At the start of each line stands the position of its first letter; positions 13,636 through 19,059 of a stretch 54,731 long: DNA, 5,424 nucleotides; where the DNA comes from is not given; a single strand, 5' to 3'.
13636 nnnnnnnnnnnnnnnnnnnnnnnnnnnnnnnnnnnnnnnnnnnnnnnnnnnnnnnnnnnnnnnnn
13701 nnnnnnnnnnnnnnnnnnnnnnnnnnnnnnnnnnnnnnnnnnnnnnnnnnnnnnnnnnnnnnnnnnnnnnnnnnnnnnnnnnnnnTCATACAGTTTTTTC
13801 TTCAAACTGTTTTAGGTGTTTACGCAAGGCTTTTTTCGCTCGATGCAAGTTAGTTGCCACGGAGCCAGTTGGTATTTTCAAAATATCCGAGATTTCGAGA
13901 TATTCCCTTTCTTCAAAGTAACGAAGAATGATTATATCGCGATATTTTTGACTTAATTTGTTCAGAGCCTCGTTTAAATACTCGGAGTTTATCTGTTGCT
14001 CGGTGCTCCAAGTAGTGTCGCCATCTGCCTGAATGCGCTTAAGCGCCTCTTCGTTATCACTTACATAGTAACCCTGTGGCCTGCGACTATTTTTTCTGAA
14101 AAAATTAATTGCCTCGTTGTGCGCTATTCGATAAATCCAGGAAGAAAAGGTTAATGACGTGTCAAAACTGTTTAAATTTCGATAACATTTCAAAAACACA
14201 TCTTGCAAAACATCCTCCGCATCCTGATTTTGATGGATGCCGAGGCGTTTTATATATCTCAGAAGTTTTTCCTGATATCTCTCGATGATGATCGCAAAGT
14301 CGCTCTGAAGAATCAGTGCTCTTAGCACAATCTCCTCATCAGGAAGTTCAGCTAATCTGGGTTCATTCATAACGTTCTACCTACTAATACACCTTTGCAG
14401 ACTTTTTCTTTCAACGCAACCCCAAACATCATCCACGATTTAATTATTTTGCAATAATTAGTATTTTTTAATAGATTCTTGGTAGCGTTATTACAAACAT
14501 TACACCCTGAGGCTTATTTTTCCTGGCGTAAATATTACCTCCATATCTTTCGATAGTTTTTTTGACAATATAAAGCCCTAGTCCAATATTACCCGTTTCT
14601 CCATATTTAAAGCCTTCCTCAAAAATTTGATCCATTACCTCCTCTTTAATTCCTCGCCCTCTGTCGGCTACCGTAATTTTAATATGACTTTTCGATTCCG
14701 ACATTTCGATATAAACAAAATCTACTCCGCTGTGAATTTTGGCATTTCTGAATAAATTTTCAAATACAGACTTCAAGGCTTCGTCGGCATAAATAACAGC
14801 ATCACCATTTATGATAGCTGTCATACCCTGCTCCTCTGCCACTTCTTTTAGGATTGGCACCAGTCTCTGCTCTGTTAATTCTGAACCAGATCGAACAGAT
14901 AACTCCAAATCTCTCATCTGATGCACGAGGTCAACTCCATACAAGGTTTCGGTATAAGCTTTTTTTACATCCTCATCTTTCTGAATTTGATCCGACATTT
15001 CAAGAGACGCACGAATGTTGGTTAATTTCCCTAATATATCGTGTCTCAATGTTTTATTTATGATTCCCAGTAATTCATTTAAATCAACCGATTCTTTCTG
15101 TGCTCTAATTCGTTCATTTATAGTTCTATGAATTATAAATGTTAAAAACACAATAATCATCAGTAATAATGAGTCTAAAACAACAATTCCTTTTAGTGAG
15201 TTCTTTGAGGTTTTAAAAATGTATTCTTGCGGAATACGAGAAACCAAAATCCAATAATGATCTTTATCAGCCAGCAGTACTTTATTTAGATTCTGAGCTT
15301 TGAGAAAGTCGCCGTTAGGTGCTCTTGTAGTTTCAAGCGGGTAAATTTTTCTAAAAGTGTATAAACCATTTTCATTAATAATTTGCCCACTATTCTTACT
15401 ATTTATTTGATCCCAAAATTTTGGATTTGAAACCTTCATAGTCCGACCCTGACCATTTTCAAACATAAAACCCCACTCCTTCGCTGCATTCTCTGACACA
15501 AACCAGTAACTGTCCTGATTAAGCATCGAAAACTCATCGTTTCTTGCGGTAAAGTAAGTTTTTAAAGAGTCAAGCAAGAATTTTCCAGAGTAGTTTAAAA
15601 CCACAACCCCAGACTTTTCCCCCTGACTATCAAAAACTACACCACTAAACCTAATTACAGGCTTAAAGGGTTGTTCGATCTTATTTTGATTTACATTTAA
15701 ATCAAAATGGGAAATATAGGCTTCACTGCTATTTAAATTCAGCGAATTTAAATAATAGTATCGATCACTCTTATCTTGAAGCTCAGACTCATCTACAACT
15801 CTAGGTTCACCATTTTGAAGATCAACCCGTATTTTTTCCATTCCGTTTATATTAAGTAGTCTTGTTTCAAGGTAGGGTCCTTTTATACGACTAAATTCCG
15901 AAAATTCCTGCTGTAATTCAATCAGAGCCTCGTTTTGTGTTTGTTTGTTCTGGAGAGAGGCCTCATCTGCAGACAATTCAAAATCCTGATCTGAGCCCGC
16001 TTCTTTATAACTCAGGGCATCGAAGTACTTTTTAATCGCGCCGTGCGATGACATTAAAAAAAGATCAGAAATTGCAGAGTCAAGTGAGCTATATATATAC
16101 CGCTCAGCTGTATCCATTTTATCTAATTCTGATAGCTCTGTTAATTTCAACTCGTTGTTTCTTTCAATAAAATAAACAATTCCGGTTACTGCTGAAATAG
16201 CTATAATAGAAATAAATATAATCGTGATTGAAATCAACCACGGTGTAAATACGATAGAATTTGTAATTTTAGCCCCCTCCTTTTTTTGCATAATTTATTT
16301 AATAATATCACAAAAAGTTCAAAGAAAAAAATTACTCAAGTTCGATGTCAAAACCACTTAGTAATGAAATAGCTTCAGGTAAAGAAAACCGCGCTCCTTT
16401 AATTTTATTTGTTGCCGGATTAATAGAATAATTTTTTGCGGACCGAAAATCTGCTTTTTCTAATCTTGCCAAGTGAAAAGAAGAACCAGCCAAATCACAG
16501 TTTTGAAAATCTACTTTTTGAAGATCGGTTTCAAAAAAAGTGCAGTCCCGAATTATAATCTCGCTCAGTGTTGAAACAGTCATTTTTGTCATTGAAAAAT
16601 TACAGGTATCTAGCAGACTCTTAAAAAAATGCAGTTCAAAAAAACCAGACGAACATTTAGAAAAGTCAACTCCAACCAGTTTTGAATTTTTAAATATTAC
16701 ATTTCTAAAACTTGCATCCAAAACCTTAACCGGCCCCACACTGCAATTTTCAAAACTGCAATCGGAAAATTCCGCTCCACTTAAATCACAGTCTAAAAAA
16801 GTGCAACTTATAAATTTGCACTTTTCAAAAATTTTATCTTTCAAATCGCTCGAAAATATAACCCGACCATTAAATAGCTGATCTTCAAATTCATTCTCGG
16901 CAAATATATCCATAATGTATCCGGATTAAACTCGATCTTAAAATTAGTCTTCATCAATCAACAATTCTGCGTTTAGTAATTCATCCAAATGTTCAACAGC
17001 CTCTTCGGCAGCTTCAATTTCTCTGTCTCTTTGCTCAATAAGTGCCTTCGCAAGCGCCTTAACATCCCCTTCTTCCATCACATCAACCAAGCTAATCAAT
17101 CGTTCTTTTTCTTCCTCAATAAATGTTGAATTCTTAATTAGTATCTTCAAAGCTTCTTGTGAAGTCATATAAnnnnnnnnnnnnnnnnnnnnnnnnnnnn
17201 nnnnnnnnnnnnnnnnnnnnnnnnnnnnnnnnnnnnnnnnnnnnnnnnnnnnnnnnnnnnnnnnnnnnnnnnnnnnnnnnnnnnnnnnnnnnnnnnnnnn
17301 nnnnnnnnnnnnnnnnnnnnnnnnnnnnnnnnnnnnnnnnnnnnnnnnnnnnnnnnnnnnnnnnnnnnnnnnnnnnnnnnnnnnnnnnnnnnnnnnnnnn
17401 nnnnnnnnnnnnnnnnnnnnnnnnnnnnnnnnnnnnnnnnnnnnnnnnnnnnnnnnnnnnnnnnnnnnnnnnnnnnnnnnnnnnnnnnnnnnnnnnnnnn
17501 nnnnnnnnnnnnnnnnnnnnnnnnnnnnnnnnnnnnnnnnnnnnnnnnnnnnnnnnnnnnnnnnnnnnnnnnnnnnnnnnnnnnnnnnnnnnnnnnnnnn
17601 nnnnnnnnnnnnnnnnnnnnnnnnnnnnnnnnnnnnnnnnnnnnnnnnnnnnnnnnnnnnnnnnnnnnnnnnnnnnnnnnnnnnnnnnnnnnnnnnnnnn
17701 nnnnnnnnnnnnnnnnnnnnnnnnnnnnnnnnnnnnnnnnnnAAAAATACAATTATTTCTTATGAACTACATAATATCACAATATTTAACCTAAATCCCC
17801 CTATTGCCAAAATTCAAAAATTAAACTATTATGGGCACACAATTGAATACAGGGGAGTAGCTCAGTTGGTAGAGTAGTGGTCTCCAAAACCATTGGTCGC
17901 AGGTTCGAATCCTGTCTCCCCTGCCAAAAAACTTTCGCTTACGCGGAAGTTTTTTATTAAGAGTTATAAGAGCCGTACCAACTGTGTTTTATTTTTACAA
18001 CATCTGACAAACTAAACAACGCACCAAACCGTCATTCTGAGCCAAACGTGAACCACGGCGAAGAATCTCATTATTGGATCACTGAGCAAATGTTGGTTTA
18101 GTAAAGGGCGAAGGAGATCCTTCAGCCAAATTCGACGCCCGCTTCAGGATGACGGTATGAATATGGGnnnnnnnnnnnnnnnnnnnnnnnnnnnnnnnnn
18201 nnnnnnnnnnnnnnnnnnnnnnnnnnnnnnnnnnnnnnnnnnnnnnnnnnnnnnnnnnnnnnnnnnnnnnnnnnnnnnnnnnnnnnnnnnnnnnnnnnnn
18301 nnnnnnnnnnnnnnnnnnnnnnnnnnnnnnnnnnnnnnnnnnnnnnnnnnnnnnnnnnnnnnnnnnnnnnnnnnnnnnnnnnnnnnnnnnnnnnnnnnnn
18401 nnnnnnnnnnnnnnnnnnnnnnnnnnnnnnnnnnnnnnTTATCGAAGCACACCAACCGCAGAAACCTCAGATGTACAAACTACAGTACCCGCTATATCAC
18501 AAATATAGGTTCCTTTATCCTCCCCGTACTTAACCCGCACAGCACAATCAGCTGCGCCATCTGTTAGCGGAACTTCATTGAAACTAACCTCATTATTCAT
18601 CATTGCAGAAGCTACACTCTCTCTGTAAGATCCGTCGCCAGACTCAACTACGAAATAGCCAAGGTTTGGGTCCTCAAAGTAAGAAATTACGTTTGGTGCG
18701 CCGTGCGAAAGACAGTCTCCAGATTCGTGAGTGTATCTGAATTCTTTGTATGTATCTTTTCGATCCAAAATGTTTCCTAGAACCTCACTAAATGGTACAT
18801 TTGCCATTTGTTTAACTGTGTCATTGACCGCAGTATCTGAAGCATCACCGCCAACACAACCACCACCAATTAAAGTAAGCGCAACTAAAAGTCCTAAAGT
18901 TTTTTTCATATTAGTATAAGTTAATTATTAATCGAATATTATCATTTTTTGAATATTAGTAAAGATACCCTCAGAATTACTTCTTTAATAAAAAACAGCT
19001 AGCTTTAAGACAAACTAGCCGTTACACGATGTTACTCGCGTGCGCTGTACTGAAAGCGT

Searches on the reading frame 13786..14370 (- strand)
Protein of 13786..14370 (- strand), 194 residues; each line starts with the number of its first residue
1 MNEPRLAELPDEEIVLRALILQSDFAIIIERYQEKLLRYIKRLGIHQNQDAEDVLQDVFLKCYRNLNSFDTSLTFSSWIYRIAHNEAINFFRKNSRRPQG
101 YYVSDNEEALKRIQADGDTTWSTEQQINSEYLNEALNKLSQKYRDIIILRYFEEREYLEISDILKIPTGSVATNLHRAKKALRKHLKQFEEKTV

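Call 86: search_protein_families(library=pfam, max_evalue=0.00001, proteins=[window:13786-14370:-])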
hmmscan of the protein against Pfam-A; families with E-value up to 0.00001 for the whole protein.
window:13786-14370:- (194 aa): 3 families
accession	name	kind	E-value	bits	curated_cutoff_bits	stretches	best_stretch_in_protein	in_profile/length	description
PF04542.20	Sigma70_r2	-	3.3e-18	65.7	24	1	28-97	1-71/71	Sigma-70 region 2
PF08281.18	Sigma70_r4_2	-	2.8e-15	56.1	25.7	1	130-182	2-54/54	Sigma-70, region 4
PF04545.22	Sigma70_r4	-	4.2e-10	39.4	24.1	1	135-184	1-50/50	Sigma-70, region 4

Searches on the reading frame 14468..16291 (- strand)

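Call 86: search_protein_families(library=pfam, max_evalue=0.00001, proteins=[window:14468-16291:-])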
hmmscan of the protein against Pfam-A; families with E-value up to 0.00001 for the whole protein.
window:14468-16291:- (607 aa): 2 families
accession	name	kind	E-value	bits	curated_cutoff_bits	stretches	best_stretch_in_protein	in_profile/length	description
PF21623.3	HK_sensor_dom_bact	-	4.4e-21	75.6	27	1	124-316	51-241/253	Bacterial histidine kinase, sensor domain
PF02518.31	HATPase_c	-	1.7e-17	64.3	26.4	1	504-604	4-108/111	Histidine kinase-, DNA gyrase B-, and HSP90-like ATPase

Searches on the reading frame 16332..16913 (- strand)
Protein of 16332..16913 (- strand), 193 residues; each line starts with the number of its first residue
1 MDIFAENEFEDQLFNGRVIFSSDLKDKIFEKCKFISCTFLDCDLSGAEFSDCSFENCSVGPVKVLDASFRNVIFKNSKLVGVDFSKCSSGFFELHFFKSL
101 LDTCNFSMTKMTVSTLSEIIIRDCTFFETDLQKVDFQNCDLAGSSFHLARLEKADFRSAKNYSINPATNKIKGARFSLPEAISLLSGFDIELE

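Call 86: search_protein_families(library=pfam, max_evalue=0.00001, proteins=[window:16332-16913:-])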
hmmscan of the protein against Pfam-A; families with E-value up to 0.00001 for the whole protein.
window:16332-16913:- (193 aa): 4 families
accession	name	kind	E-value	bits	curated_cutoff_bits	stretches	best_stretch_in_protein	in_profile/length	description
PF13599.13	Pentapeptide_4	-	1.6e-19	70.2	38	2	28-87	2-61/78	Pentapeptide repeat region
PF00805.28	Pentapeptide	-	4.9e-16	58.4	20.2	1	122-157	4-39/40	Pentapeptide repeats (8 copies)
PF13576.12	Pentapeptide_3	-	2.4e-10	40.9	27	0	34-77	1-47/48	Pentapeptide repeats (9 copies)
PF23894.2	LD_SV2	-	2.3e-09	37.9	29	0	18-86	11-79/92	SV2A/B/C luminal domain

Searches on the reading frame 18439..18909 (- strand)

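Call 23: search_protein_families(library=pfam, proteins=[window:18439-18909:-])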
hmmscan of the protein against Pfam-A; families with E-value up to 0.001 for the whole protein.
window:18439-18909:- (156 aa): 0 families

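Call 29: search_protein_families(library=phrogs, max_evalue=0.1, proteins=[window:18439-18909:-])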
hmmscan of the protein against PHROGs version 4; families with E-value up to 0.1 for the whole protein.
window:18439-18909:- (156 aa): 1 family
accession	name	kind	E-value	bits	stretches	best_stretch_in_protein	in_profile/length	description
phrog_14435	-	unknown function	0.035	15.3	0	99-139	56-95/128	-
